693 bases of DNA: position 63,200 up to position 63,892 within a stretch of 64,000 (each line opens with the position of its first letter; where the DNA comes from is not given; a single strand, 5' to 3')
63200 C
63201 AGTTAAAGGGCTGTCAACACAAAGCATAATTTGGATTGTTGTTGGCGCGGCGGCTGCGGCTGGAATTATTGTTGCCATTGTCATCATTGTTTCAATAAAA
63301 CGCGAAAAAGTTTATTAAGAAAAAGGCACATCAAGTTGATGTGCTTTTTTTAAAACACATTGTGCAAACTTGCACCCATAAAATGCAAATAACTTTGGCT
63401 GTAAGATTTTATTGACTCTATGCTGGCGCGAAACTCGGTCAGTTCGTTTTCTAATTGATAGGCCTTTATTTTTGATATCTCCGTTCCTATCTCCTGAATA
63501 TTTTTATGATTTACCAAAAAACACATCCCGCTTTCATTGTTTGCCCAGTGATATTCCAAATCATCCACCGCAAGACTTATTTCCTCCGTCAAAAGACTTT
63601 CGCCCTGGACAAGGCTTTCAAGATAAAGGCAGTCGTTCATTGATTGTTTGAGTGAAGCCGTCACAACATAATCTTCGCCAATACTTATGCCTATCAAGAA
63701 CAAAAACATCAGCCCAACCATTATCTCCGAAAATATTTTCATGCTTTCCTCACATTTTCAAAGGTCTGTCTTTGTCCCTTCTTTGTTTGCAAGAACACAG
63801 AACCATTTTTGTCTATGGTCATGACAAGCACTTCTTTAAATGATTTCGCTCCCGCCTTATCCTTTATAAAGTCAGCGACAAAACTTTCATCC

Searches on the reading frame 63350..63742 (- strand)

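Call 16: search_protein_families(library=pfam, proteins=[window:63350-63742:-], max_evalue=0.001)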
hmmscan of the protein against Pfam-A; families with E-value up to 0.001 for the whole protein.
window:63350-63742:- (130 aa): 1 family
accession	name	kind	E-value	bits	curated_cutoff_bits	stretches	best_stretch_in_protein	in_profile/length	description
PF14276.11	DUF4363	-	1.5e-08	35.1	27.5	1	53-116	31-94/107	Domain of unknown function (DUF4363)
